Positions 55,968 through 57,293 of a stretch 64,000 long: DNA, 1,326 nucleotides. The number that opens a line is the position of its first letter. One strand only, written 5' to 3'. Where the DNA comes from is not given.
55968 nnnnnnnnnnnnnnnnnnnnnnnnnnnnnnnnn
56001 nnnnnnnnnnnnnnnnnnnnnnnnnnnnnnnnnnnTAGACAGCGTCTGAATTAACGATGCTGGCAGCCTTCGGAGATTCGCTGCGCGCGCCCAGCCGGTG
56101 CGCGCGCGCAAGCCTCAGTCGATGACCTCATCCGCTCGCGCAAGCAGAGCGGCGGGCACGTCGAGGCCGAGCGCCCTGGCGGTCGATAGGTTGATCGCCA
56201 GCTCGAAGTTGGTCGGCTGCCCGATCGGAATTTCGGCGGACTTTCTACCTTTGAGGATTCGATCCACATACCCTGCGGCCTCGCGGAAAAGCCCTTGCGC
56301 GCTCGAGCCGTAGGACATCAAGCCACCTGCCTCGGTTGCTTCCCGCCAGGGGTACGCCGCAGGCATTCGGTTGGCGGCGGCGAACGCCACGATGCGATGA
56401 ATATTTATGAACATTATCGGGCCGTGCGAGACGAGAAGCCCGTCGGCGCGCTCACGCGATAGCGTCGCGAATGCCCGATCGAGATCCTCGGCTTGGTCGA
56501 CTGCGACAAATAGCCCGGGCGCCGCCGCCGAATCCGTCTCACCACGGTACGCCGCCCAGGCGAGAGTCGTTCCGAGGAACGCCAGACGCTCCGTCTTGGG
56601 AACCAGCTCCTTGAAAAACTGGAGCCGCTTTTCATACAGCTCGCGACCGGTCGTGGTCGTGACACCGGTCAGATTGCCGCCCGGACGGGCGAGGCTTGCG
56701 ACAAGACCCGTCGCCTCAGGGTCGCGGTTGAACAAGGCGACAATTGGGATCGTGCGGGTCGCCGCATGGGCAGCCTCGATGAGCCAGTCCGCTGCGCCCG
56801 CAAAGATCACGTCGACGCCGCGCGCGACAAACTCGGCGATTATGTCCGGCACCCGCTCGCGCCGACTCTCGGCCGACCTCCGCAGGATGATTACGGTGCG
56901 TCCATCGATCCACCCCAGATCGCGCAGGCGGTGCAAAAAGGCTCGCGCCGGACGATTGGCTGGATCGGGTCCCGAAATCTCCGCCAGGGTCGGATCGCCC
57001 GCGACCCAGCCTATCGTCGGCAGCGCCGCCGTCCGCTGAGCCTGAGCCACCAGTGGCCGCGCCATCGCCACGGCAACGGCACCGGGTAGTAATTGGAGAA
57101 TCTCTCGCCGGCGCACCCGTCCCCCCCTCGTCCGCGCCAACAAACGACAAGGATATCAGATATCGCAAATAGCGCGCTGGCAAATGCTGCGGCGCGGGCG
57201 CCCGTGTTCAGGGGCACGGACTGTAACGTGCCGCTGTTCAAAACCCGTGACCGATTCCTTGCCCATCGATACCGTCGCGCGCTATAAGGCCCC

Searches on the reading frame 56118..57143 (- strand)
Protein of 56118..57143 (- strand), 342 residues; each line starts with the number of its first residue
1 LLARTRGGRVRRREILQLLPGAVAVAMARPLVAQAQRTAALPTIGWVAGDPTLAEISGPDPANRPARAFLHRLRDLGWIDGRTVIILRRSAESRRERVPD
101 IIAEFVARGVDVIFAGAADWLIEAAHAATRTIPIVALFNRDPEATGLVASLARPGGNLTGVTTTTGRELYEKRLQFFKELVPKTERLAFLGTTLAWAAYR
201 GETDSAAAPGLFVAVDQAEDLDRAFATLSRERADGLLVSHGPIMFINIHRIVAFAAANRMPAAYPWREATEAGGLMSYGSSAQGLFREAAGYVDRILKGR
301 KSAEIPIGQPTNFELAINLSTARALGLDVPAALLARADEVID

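Call 4: search_protein_families(library=pfam, proteins=[window:56118-57143:-], max_evalue=1)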
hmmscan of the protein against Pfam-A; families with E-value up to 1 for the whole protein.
window:56118-57143:- (342 aa): 1 family
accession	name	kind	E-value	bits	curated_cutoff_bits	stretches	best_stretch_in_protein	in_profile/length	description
PF04392.18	ABC_sub_bind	-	7.8e-27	94.7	25.9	1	69-341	20-293/293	ABC transporter substrate binding protein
